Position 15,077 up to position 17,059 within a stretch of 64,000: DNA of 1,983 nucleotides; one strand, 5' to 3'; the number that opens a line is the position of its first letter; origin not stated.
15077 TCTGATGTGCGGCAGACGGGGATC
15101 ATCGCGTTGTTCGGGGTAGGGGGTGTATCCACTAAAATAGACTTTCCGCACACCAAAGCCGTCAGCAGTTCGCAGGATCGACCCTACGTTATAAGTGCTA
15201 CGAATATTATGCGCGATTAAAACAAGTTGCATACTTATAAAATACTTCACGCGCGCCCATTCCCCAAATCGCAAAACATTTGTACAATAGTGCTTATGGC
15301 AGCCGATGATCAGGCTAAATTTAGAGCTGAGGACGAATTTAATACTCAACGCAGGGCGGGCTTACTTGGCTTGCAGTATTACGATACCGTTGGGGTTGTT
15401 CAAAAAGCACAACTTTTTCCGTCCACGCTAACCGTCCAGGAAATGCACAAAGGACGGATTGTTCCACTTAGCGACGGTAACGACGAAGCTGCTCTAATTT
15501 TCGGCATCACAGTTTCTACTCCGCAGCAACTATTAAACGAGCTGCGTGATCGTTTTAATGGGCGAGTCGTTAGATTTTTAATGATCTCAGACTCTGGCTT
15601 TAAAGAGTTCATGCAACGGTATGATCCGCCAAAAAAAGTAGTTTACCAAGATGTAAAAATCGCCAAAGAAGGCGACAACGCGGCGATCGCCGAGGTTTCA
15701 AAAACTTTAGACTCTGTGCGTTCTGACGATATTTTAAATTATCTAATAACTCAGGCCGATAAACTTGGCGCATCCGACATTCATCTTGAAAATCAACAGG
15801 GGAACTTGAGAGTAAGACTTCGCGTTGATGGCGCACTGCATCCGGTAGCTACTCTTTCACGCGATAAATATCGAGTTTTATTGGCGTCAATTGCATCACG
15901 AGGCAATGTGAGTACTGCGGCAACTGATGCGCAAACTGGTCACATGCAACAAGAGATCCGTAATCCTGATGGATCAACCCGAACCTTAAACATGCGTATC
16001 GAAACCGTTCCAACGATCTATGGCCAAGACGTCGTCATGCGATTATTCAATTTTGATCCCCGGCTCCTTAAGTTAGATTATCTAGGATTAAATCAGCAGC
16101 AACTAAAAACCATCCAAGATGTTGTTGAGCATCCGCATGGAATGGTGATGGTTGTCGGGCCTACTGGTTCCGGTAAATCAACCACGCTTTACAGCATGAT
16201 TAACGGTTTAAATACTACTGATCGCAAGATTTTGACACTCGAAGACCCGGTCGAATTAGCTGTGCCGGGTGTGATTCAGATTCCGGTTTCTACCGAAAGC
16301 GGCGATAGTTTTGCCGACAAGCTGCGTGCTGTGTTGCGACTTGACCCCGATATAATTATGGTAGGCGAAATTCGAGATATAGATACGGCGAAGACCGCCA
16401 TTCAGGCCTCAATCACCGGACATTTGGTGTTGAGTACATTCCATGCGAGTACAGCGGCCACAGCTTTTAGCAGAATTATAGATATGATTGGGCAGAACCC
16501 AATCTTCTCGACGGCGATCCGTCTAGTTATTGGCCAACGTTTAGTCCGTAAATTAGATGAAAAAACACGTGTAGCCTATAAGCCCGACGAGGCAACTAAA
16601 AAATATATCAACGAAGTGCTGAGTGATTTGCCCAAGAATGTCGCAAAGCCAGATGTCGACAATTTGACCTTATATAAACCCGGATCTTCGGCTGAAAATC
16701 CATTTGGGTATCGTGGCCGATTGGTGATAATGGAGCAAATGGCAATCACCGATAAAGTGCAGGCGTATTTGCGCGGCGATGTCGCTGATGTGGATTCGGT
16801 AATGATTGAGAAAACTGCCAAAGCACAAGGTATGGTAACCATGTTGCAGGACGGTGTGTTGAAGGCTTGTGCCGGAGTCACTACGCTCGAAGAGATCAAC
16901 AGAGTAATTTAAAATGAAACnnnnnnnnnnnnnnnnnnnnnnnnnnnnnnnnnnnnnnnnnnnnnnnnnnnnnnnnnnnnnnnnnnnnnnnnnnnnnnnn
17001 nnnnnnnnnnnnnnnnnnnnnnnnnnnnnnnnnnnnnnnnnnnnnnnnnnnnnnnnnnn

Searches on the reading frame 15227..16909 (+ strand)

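Call 77: search_protein_families(library=pfam, proteins=[window:15227-16909:+], max_evalue=0.001)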
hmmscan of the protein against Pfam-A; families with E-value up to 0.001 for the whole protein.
window:15227-16909:+ (561 aa): 5 families
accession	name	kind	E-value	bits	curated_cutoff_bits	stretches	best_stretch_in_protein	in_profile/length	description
PF00437.27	T2SSE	-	4.2e-88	295.9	24.9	1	169-559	11-370/370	Type II/IV secretion system protein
PF13086.12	AAA_11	-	1.9e-05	25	27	1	288-336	2-56/257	AAA domain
PF13604.12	AAA_30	-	3.5e-05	24.1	27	1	288-336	2-50/191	AAA domain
PF13401.12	AAA_22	-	9.4e-05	23.2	27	0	303-356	4-45/130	AAA domain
PF01580.24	FtsK_SpoIIIE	-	0.0001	22.3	24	1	294-330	30-65/221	FtsK/SpoIIIE family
